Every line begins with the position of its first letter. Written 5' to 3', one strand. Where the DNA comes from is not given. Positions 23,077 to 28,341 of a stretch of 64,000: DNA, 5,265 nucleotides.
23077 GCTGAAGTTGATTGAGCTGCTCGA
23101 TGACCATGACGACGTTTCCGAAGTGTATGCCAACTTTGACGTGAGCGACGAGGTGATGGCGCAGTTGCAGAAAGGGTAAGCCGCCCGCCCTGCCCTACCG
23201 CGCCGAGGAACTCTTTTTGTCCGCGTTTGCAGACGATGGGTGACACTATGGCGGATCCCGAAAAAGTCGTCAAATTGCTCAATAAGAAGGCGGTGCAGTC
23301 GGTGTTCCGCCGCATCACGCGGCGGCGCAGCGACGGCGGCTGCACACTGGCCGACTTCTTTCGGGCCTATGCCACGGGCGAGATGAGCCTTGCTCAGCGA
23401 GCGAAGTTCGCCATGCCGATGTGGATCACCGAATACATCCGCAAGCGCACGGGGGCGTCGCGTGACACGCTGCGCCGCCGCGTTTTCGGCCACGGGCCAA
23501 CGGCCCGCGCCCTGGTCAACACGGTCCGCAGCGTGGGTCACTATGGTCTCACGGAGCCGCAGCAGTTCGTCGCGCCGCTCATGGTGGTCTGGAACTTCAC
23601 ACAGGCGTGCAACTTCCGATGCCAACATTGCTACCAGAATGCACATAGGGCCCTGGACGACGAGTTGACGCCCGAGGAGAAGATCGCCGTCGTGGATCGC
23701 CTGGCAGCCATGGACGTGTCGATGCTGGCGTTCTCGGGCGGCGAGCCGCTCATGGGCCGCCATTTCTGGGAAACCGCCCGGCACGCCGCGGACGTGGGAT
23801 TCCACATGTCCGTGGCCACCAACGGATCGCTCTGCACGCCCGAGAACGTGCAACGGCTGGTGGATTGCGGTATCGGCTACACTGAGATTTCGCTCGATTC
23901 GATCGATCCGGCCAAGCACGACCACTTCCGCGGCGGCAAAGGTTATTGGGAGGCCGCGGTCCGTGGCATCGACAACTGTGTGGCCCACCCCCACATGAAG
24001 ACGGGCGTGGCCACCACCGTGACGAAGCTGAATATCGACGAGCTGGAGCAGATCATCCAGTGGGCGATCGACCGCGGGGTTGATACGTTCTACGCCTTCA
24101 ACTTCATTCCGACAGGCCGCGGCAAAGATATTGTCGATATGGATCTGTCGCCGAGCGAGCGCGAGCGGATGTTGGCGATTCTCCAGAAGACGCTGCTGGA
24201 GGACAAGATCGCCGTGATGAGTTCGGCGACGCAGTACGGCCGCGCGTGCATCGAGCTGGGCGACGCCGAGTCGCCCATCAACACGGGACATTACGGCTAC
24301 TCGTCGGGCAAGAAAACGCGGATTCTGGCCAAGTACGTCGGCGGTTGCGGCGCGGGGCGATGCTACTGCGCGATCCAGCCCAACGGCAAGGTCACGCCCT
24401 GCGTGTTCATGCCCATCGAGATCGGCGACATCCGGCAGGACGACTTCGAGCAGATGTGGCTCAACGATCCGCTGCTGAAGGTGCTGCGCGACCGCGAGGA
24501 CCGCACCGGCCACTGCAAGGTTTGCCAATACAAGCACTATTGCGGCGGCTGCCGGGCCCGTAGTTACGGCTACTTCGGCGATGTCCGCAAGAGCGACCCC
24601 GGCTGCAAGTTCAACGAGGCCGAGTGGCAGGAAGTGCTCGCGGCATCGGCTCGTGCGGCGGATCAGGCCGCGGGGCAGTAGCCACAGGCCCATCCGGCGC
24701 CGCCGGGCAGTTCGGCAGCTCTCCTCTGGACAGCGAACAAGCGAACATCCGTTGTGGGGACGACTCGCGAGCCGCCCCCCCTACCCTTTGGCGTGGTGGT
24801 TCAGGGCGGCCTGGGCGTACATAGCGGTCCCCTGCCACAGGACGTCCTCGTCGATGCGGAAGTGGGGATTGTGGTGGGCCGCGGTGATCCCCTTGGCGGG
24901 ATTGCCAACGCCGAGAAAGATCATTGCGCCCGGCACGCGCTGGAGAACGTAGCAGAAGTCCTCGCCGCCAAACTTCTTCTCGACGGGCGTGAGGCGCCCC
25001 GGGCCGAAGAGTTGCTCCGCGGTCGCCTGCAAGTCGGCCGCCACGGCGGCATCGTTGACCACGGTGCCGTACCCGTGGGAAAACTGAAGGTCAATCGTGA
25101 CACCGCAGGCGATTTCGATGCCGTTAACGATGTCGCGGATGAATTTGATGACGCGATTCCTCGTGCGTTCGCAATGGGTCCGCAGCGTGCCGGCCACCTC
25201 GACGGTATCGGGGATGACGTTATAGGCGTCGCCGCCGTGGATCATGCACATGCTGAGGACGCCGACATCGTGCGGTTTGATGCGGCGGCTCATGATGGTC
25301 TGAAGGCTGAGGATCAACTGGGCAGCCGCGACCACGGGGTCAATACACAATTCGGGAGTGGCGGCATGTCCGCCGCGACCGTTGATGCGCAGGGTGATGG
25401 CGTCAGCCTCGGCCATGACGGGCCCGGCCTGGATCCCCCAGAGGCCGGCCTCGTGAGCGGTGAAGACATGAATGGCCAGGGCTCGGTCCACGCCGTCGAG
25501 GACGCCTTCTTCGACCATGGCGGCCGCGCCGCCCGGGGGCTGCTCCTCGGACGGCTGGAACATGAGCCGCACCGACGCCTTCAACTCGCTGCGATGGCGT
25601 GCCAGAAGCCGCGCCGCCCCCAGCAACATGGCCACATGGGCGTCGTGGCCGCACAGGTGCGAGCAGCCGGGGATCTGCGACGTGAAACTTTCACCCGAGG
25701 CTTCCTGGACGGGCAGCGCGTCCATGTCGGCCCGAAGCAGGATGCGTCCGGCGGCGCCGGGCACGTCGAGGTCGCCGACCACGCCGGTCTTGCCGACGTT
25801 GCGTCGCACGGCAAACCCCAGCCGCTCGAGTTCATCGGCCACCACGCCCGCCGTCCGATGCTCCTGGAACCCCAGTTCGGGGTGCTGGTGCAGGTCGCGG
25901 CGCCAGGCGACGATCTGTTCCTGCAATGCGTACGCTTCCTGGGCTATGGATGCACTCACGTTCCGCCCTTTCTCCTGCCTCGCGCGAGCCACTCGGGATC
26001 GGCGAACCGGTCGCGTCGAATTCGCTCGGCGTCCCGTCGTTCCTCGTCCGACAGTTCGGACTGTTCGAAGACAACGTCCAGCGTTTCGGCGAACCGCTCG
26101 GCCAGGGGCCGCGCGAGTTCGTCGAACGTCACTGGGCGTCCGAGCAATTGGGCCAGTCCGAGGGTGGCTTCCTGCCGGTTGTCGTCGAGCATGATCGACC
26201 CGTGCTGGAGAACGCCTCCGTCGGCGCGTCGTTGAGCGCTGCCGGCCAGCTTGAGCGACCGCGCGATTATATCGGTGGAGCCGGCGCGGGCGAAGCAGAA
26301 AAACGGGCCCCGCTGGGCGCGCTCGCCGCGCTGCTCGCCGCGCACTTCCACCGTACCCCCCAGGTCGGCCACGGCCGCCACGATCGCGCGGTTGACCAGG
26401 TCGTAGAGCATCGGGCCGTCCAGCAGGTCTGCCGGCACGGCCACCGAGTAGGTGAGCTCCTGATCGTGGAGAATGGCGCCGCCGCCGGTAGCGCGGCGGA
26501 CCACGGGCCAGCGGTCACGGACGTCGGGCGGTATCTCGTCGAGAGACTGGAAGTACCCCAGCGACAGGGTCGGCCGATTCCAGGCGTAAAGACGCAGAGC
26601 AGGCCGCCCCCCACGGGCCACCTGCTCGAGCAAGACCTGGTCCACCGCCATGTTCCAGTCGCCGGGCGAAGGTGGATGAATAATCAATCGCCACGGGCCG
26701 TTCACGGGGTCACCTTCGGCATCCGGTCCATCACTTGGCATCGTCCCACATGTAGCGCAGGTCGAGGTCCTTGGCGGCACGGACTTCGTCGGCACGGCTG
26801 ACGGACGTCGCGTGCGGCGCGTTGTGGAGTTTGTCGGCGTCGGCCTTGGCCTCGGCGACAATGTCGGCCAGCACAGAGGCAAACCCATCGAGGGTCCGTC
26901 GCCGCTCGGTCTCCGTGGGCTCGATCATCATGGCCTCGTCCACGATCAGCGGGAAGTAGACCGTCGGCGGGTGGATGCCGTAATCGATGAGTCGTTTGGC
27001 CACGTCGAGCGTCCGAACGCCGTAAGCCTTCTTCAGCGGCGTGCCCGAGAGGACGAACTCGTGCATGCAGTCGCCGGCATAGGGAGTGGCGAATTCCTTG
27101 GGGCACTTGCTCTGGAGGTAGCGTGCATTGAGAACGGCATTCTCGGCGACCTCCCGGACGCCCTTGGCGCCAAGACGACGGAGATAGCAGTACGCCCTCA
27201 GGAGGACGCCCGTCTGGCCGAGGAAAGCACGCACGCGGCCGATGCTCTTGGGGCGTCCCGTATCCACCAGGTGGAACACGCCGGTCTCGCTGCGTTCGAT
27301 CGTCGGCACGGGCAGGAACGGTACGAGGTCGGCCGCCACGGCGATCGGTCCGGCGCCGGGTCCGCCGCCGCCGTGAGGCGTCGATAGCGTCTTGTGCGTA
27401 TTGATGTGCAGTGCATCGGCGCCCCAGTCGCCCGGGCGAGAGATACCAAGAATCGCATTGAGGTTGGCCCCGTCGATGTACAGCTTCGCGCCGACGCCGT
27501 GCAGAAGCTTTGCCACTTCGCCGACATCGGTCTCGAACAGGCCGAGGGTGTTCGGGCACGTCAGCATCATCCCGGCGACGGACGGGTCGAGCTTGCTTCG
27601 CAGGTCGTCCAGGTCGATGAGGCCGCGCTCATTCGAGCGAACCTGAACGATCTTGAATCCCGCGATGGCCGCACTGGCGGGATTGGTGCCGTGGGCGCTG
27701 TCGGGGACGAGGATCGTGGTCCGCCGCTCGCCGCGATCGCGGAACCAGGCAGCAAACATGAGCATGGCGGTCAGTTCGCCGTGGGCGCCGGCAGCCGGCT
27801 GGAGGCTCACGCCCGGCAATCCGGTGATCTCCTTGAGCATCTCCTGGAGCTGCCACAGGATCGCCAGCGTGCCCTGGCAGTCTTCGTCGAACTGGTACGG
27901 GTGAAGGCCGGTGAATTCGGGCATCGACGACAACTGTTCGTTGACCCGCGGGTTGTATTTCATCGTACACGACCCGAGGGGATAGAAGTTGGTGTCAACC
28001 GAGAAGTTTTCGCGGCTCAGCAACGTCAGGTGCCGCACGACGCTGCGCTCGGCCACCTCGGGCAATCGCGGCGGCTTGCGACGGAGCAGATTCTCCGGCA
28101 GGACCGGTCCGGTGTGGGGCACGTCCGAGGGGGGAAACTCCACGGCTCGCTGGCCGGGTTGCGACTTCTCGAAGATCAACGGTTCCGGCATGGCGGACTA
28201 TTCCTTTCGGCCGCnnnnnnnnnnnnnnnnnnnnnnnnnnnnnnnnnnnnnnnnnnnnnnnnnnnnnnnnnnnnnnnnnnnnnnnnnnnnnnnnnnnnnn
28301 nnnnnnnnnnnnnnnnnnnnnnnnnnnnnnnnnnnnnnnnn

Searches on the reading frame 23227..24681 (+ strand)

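Call 62: search_protein_families(library=pfam, proteins=[window:23227-24681:+], max_evalue=0.001)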
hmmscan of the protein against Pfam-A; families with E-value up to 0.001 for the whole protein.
window:23227-24681:+ (484 aa): 3 families
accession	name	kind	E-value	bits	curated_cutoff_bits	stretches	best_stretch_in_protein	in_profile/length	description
PF04055.27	Radical_SAM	-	2.7e-26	93.1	29.5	1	123-280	2-166/166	Radical SAM superfamily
PF13186.11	SPASM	-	8.7e-09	36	21.5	1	374-434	1-67/67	Iron-sulfur cluster-binding domain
PF13353.11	Fer4_12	-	1.1e-05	26.2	22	1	122-176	9-65/137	4Fe-4S single cluster domain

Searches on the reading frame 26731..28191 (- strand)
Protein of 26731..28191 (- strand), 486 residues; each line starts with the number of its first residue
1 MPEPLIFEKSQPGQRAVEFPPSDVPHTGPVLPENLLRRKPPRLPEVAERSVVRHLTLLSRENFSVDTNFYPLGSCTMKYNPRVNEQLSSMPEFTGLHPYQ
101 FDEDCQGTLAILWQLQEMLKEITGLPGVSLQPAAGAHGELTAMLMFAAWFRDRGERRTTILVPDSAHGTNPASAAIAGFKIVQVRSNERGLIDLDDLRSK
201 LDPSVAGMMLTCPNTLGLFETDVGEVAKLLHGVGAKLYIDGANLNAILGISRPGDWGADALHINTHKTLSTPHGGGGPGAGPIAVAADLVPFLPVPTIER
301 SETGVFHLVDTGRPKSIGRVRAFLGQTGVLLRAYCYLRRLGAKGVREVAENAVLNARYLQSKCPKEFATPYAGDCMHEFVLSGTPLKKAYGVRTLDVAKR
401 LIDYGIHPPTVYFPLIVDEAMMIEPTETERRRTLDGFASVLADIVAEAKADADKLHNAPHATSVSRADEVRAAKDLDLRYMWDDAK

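Call 9: search_protein_families(library=pfam, proteins=[window:26731-28191:-])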
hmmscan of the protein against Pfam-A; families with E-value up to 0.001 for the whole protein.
window:26731-28191:- (486 aa): 3 families
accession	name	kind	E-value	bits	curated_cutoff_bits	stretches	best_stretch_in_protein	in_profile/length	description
PF21478.3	GcvP2_C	-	1.2e-24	87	27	1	349-451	2-105/122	Glycine dehydrogenase, C-terminal domain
PF02347.22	GDC-P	-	1.3e-17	64.2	26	1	30-385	30-383/429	Glycine cleavage system P-protein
PF00266.25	Aminotran_5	-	4e-07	29.8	21.5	1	154-274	85-207/371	Aminotransferase class-V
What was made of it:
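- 26731..28191 (-): gcvPB (glycine dehydrogenase subunit 2). Pfam GDC-P and GcvP2_C (call 9).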
